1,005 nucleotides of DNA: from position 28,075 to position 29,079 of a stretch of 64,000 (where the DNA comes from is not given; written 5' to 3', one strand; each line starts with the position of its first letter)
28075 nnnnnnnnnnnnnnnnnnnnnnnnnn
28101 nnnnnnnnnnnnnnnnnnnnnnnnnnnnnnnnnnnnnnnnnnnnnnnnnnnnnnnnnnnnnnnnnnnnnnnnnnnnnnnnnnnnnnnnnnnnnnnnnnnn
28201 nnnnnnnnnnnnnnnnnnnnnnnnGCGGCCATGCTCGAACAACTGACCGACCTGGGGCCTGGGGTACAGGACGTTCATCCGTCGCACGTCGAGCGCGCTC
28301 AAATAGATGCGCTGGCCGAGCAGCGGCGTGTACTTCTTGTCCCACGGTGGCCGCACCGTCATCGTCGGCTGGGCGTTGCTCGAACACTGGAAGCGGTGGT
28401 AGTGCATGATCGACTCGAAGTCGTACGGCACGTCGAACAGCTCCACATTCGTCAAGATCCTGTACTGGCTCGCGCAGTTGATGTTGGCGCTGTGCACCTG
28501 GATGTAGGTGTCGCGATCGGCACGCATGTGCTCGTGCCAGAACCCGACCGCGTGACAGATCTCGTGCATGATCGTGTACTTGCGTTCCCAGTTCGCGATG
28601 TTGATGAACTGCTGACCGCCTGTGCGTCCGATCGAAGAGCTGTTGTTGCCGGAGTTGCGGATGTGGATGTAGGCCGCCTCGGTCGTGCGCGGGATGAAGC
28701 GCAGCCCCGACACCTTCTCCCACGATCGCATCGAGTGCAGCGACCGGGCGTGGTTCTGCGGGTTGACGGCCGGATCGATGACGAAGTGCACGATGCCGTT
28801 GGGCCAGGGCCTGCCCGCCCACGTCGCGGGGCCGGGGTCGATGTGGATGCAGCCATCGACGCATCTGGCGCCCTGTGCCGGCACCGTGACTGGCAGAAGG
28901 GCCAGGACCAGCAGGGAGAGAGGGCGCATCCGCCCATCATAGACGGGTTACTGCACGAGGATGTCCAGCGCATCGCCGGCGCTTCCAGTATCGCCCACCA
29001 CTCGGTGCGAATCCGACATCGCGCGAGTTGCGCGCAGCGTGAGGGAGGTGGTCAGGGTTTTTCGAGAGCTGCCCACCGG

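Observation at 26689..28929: Astacin catalytic domain fused to a seven-blade-like FG-GAP (integrin-alpha type) module in a bacterial secreted protein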

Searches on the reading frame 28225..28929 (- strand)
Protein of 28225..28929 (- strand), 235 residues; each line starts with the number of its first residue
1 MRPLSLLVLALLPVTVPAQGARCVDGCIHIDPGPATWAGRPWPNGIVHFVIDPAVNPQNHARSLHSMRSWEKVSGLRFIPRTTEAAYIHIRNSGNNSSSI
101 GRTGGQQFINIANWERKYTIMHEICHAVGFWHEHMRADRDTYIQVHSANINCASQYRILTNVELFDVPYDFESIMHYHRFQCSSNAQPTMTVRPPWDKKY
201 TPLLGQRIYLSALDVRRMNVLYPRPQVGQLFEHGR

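Call 9: find_homologous_proteins(query=window:28228-28929:-, max_evalue=0.00001)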
Query seq(234 aa) (234 aa): 23 proteins with E <= 0.00001 among 267 candidates.
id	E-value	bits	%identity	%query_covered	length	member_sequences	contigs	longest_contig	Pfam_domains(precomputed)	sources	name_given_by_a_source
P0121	5.9e-32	129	37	83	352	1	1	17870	PF01400.32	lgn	-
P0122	1.9e-26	111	36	84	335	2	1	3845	PF00413.31,PF01400.32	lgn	-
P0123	6.9e-26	109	36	79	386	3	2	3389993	PF02839.20,PF01400.32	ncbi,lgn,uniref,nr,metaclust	ncbi:M12 family metallopeptidase [Dokdonia sp. 4H-3-7-5]|uniref:M12 family metallopeptidase n=1 Tax=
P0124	1.1e-25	108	35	79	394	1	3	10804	PF02839.20,PF01400.32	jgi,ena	-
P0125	1.8e-25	108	35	79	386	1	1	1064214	PF02839.20,PF01400.32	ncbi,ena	-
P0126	1.8e-25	108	35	79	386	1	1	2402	PF02839.20,PF01400.32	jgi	jgi:hypothetical protein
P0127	1.8e-25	108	35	79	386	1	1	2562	PF02839.20,PF01400.32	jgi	jgi:hypothetical protein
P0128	1.8e-25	108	35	79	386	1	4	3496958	PF02839.20,PF01400.32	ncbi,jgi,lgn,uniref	ncbi:M12 family metallopeptidase [Dokdonia sp. R78006]|jgi:hypothetical protein|uniref:M12 family me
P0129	1.8e-25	108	35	79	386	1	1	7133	PF02839.20,PF01400.32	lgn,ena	-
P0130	1.8e-25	108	35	79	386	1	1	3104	PF02839.20,PF01400.32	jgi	jgi:hypothetical protein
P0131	2.5e-25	107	35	79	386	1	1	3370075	PF02839.20,PF01400.32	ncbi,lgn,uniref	ncbi:M12 family metallopeptidase [Dokdonia sp. R86516]|uniref:M12 family metallopeptidase n=1 Tax=Do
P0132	3.2e-25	107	36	79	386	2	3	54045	PF02839.20,PF01400.32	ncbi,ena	-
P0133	3.3e-25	107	35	79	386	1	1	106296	PF02839.20,PF01400.32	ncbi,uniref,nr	ncbi:M12 family metallopeptidase [uncultured Dokdonia sp.]|uniref:M12 family metallopeptidase n=1 Ta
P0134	3.5e-23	100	35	80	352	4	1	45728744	PF01549.30,PF01400.32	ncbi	ncbi:hypothetical protein PFISCL1PPCAC_16188, partial [Pristionchus fissidentatus]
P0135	9.6e-23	99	35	80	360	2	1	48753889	PF01549.30,PF01400.32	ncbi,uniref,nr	ncbi:hypothetical protein PMAYCL1PPCAC_18677 [Pristionchus mayeri]|uniref:Metalloendopeptidase n=1 T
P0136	1.1e-22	99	35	78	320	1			PF01400.32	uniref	uniref:Metalloendopeptidase n=1 Tax=Syphacia muris TaxID=451379 RepID=A0A0N5A9B9_9BILA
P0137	1.4e-22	98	37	77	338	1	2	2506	PF01549.30,PF01400.32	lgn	-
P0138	2.1e-19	88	35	66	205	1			PF01400.32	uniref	uniref:Metalloendopeptidase n=1 Tax=Parascaris equorum TaxID=6256 RepID=A0A914RSA6_PAREQ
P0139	2.7e-19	88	31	77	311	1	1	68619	PF01400.32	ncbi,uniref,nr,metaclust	ncbi:unnamed protein product [Heligmosomoides polygyrus]|uniref:Metalloendopeptidase n=1 Tax=Heligmo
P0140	2.7e-18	84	31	77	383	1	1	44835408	PF01400.32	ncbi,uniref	ncbi:zinc metalloproteinase nas-4-like [Ornithodoros turicata]|uniref:zinc metalloproteinase nas-4-l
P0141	1.7e-14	72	42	44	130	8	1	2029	PF01400.32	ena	-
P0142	4.6e-8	51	55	21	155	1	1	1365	PF01400.32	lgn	-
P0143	7.5e-6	44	27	69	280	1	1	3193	PF01400.32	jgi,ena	-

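Call 18: search_protein_families(library=pfam, proteins=[P0121, P0123], max_evalue=0.01)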
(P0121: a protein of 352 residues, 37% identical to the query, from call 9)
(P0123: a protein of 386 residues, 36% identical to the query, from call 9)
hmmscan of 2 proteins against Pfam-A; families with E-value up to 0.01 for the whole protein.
P0121 (352 aa): 1 family
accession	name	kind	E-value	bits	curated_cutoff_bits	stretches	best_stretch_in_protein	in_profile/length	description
PF01400.30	Astacin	-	9.7e-32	110.6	22.5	1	90-284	2-186/189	Astacin (Peptidase family M12A)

P0123 (386 aa): 5 families
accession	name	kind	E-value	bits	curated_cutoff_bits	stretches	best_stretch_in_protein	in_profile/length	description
PF01400.30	Astacin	-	1.4e-47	162.3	22.5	1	105-285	1-186/189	Astacin (Peptidase family M12A)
PF02839.19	CBM_5_12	-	7.6e-08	32.7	26.2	2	304-332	1-35/44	Carbohydrate-binding module family 5/12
PF00413.30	Peptidase_M10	-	0.00059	20.2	24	0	182-198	112-128/159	Matrixin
PF12044.14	Metallopep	-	0.0034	16.5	27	1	178-212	314-348/427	Putative peptidase family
PF23891.1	DUF7243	-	0.0088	16.1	27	0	181-257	74-152/177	Family of unknown function (DUF7243)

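Call 19: search_protein_representatives(protein=window:28225-28929:-)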
Query: 235 residues. Proteins with E-value up to 0.001 (for the whole library): 16791; up to 1e-10: 8303; up to 1e-30: 248. The best 150 are listed.
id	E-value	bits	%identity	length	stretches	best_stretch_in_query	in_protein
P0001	2.5e-162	554.3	100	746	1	1-235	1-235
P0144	1.6e-56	207.8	36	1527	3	71-226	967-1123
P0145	4.4e-56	206.3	35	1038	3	66-227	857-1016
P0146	2.4e-53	197.4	36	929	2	46-223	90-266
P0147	3.4e-52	193.6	45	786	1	19-227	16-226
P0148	6.5e-50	186.1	33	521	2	43-222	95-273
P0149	1.9e-47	178.0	49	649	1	33-224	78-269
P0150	7.0e-47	176.2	47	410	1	21-229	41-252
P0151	1.0e-46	175.7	42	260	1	13-222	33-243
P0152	3.1e-45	170.8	36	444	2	41-222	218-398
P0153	7.5e-45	169.6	35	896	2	40-223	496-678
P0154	1.6e-43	165.2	42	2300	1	34-225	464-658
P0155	3.6e-43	164.1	44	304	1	37-223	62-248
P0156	3.8e-43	164.0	37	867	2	41-222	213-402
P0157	4.7e-43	163.7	44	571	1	28-226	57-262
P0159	5.6e-42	160.1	41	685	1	6-223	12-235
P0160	1.8e-41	158.5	45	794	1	31-226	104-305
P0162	3.2e-41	157.7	43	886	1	32-223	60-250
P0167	6.9e-40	153.3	40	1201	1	32-220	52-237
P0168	7.4e-40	153.2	39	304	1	10-226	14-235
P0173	1.5e-39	152.2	39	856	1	32-225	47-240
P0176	3.6e-39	151.0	38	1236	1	13-223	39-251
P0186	1.9e-38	148.6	44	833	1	35-223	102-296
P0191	5.4e-38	147.1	42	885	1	36-225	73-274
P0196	1.6e-37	145.6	42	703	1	37-223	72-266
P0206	1.0e-36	142.9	40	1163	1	36-226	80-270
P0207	1.1e-36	142.9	39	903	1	35-215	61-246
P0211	2.6e-36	141.6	40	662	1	33-226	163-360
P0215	3.9e-36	141.0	37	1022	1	26-221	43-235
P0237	3.6e-35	137.9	38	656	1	40-227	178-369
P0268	7.0e-34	133.6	38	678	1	38-223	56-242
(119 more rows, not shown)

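Call 23: search_protein_families(library=pfam, proteins=[P0147, P0149, P0150, P0176, P0146, P0157, P0159, P0160, P0162, P0151], max_evalue=0.001)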
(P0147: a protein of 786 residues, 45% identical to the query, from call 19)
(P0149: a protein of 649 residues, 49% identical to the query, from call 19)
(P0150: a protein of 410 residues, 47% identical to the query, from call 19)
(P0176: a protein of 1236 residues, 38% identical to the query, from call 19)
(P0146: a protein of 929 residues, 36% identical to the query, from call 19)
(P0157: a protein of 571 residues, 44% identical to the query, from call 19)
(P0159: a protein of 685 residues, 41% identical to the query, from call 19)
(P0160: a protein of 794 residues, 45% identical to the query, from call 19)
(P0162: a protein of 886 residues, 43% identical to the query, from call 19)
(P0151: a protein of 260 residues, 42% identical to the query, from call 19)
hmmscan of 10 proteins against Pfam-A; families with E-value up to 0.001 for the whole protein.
P0147 (786 aa): 1 family
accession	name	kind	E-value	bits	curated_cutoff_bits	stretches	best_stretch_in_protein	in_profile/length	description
PF01400.30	Astacin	-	1.2e-41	142.9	22.5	1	41-222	2-187/189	Astacin (Peptidase family M12A)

P0149 (649 aa): 2 families
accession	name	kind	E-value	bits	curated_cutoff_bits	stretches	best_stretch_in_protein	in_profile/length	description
PF01400.30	Astacin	-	1.5e-41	142.6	22.5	1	87-267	2-186/189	Astacin (Peptidase family M12A)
PF02018.23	CBM_4_9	-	0.00018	22.3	25.9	0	436-463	1-29/136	Carbohydrate binding domain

P0150 (410 aa): 2 families
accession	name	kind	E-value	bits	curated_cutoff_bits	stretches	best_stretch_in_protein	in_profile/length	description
PF01400.30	Astacin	-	3.2e-44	151.3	22.5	1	65-246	2-187/189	Astacin (Peptidase family M12A)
PF00404.24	Dockerin_1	-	1.4e-10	41.6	22.9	1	353-402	1-54/57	Dockerin type I domain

P0176 (1236 aa): 5 families
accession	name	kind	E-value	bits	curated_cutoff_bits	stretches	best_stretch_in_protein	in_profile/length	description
PF01400.30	Astacin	-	8.3e-42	143.4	22.5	1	70-250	2-186/189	Astacin (Peptidase family M12A)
PF01839.29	FG-GAP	-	1.3e-31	108.4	22.1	4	478-513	1-37/37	FG-GAP repeat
PF00932.25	LTD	-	3e-17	63.4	34.3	2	939-1047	5-105/109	Lamin Tail Domain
PF13517.12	FG-GAP_3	-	6.2e-09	36.8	26.9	1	487-552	1-60/61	FG-GAP-like repeat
PF01833.30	TIG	-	0.00014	22.3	20.9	1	256-337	1-72/84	IPT/TIG domain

P0146 (929 aa): 6 families
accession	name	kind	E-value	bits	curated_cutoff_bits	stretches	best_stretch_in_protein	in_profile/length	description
PF01400.30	Astacin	-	1.4e-110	367.7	22.5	2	513-691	6-188/189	Astacin (Peptidase family M12A)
PF00431.26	CUB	-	2.5e-87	289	21.4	4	270-383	1-110/110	CUB domain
PF23062.1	CUB_M02D8_5_3rd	-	3.4e-12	46.7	32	1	822-922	16-108/114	M02D8_5-like, third CUB domain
PF23665.1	CDCP1_CUB_6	-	3.2e-08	33.6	27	0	822-857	17-52/115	CDCP1 CUB domain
PF02408.26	CUB_2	-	2.6e-06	27.6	23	0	399-435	26-62/120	CUB-like domain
PF10996.14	Beta-Casp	-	7.4e-05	23.7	27.7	0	98-174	35-98/120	Beta-Casp domain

P0157 (571 aa): 1 family
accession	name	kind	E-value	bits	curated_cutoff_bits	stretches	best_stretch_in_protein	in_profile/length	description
PF01400.30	Astacin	-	1.6e-45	155.6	22.5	1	70-258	1-186/189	Astacin (Peptidase family M12A)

P0159 (685 aa): 5 families
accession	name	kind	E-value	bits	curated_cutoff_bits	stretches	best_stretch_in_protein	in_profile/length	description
PF01400.30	Astacin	-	6.9e-41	140.4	22.5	1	53-234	1-186/189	Astacin (Peptidase family M12A)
PF01833.30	TIG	-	1.2e-06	28.8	20.9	1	240-327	1-80/84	IPT/TIG domain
PF10462.15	Peptidase_M66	-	2.5e-05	23.9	20.6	1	108-159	171-225/306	Peptidase M66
PF00413.30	Peptidase_M10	-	3.1e-05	24.3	24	0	125-148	105-128/159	Matrixin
PF13583.11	Reprolysin_4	-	0.00065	19.9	22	0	92-192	98-177/203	Metallo-peptidase family M12B Reprolysin-like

P0160 (794 aa): 7 families
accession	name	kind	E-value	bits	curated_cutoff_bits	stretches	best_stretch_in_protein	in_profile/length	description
PF01400.30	Astacin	-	1.8e-42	145.6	22.5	1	116-301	2-186/189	Astacin (Peptidase family M12A)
PF00041.27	fn3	-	4.7e-20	72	25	2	634-716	7-82/84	Fibronectin type III domain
PF07705.17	CARDB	-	2.1e-14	54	22.7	1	310-414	2-100/101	CARDB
PF16656.11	Pur_ac_phosph_N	-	5.6e-14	52.9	30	2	638-719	11-93/93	Purple acid Phosphatase, N-terminal domain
PF16383.10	DUF4992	-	8.9e-07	29.2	29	0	418-457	45-83/183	Domain of unknown function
PF19813.4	DUF6296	-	0.0002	21.8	27.2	0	522-561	7-44/78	Family of unknown function (DUF6296)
PF24058.1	DUF7359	-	0.00033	20.9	27.5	0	551-608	53-110/123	Domain of unknown function (DUF7359)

P0162 (886 aa): 2 families
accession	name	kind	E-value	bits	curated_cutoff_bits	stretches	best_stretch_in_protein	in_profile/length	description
PF01400.30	Astacin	-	1e-41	143.1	22.5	1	70-249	2-186/189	Astacin (Peptidase family M12A)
PF02018.23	CBM_4_9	-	1.1e-12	48.9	25.9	1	253-373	3-126/136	Carbohydrate binding domain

P0151 (260 aa): 2 families
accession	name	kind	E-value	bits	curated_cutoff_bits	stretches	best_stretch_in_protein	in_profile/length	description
PF01400.30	Astacin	-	4.4e-47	160.6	22.5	1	64-243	2-186/189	Astacin (Peptidase family M12A)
PF12725.13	DUF3810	-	0.00075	19.4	28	0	130-156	182-208/311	Protein of unknown function (DUF3810)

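Call 27: list_cluster_members(proteins=[P0147, P0149, P0150, P0151, P0155, P0157, P0159, P0176, P0211, P0168])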
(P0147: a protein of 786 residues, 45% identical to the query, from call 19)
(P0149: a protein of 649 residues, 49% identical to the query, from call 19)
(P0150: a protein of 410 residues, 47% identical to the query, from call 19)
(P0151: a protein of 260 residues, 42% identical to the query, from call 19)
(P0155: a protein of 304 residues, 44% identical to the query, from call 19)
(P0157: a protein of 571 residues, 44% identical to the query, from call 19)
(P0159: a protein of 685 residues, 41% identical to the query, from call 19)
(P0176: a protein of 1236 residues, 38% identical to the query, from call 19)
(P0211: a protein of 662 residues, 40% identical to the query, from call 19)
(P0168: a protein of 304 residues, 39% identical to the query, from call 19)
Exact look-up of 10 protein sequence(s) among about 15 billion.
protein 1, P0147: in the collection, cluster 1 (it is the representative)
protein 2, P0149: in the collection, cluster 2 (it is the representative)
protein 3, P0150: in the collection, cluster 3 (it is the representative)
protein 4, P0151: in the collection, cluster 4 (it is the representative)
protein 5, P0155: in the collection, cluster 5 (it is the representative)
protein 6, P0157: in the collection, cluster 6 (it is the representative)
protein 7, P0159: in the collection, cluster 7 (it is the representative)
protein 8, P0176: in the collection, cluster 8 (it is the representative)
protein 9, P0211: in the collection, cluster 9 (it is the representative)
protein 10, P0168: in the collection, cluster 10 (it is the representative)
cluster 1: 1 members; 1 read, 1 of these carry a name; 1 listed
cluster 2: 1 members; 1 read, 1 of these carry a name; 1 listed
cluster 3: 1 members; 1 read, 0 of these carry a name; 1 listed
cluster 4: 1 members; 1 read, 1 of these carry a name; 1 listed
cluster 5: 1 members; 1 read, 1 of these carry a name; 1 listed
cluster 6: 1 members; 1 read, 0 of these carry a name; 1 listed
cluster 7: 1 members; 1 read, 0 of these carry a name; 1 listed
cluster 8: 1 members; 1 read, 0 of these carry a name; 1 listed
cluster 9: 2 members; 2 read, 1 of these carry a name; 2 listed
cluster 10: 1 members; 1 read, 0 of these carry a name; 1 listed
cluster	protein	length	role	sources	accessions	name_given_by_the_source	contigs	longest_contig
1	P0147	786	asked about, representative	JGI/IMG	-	hypothetical protein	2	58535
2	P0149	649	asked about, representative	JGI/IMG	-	hypothetical protein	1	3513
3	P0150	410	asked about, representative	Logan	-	-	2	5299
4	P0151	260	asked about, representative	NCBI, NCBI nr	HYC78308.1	MAG TPA: M12 family metallopeptidase, partial [Planctomycetota bacterium] | M12 family metallopeptidase [Planctomycetota bacterium]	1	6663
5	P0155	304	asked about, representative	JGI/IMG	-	hypothetical protein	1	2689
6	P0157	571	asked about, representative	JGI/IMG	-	-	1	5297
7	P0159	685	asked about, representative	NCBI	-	-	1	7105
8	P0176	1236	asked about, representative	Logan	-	-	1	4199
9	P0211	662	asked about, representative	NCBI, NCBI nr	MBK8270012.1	MAG: M12 family metallopeptidase [Planctomycetes bacterium] | M12 family metallopeptidase [Planctomycetota bacterium]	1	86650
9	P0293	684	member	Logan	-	-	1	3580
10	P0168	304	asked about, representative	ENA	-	-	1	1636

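Call 41: find_related_loci(query=A4, collection=genome_contigs, flank=4000)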
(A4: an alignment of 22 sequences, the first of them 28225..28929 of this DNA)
Query A4 (235 aa) in genome_contigs; peptide patterns used: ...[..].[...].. (x = any residue, [..] = any of these).
483 stretches matched a pattern; 467 encode a relative of the query (tblastn E <= 1e-3); the best 80 are kept; 80 distinct loci.
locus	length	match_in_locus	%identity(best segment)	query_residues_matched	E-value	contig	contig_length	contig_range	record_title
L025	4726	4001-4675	41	4-222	4e-50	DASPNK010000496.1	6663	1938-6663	MAG TPA_asm: Planctomycetota bacterium isolate SMAG_U12119 k141_125528, whole genome shotgun sequence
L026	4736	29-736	37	1-225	5e-49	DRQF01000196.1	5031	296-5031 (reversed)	MAG TPA_asm: Planctomycetota bacterium isolate HyVt-576 HyVt-576_k145_536198, whole genome shotgun sequence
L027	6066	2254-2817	42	39-222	2e-48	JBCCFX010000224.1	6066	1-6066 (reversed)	MAG: Planctomycetota bacterium isolate P01_B01_bin.3 k141_4152128_length_6066_cov_11.0000, whole genome shotgun sequence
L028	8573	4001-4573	41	42-232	2e-48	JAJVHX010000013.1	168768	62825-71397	MAG: Phycisphaerae bacterium isolate Bin_19R c_000000000296_partial_0_168768, whole genome shotgun sequence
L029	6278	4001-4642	42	13-223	6e-48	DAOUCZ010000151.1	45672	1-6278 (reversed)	MAG TPA_asm: Anaerolineae bacterium isolate H89_878 155003, whole genome shotgun sequence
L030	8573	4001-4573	45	35-225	3e-46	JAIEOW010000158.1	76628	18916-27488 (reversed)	MAG: Phycisphaerales bacterium isolate co.spades.DASTOOL.1kb_150 c_000000444061, whole genome shotgun sequence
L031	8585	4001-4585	40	33-227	3e-46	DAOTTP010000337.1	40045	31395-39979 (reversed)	MAG TPA_asm: Anaerolineae bacterium isolate F11_4 k119_5637644, whole genome shotgun sequence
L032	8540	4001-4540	48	35-214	7e-46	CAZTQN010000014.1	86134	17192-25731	MAG TPA_asm: uncultured Phycisphaeraceae bacterium isolate SRP287051_co2_95 genome assembly, contig: NODE_593_length_861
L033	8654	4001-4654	41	19-225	5e-47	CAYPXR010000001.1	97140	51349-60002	MAG TPA_asm: uncultured Planctomycetaceae bacterium isolate binchicken_co200_331 genome assembly, contig: k141_1654919,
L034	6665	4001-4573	42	35-227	3e-45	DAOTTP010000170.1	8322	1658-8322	MAG TPA_asm: Anaerolineae bacterium isolate F11_4 k119_7561933, whole genome shotgun sequence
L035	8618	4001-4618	40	37-227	2e-45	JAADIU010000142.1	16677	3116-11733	MAG: Planctomycetota bacterium isolate M_MetaBat.71 contig-127_5222, whole genome shotgun sequence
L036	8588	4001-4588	43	42-230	8e-45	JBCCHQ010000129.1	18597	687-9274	MAG: Planctomycetota bacterium isolate P01_B01_bin.70 k141_2754876_length_18597_cov_21.0601, whole genome shotgun sequen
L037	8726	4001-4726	37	4-223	2e-44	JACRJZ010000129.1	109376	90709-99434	MAG: Verrucomicrobia bacterium isolate NC_groundwater_1842_Pr3_B-0.1um_64_53 SR-2_scaffold_141_2819054, whole genome sho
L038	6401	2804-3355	40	42-227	2e-44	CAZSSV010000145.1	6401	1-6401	MAG TPA_asm: uncultured Isosphaeraceae bacterium isolate SRP167671_co2_73 genome assembly, contig: NODE_14243_length_640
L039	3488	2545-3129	40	35-222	2e-44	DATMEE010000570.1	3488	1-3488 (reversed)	MAG TPA_asm: Phycisphaerae bacterium isolate SMAG_U13427 k141_4198136, whole genome shotgun sequence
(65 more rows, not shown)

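Call 73: search_protein_families(library=pfam, alignment_id=A5, max_evalue=0.00001)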
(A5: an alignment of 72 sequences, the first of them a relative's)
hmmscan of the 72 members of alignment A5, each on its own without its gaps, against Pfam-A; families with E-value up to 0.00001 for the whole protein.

A. member 1, P0144 (1527 aa): 1 family
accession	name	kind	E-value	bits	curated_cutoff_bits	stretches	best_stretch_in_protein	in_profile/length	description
PF01400.30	Astacin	-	8.9e-143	472.7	22.5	3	941-1120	5-187/189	Astacin (Peptidase family M12A)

B. families by the number of members that match (of 72 scanned): 55 families (the first 25 are shown)
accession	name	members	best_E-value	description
PF01400.30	Astacin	72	1.1e-148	Astacin (Peptidase family M12A)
PF13927.12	Ig_3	5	4.4e-28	Immunoglobulin domain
PF01833.30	TIG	5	4.6e-11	IPT/TIG domain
PF07679.22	I-set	4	2.4e-22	Immunoglobulin I-set domain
PF13895.12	Ig_2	3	7.3e-17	Immunoglobulin domain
PF00047.31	ig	3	9.6e-15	Immunoglobulin domain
PF00413.30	Peptidase_M10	3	3.8e-10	Matrixin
PF00431.26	CUB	2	6.2e-134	CUB domain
PF07705.17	CARDB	2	3.7e-31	CARDB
PF02408.26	CUB_2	2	1.4e-15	CUB-like domain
PF23062.1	CUB_M02D8_5_3rd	2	3.4e-12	M02D8_5-like, third CUB domain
PF07686.23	V-set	2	2.7e-10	Immunoglobulin V-set domain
PF23665.1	CDCP1_CUB_6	2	3.2e-08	CDCP1 CUB domain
PF14312.12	FG-GAP_2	1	1.9e-116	FG-GAP repeat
PF00082.27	Peptidase_S8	1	1.5e-45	Subtilase family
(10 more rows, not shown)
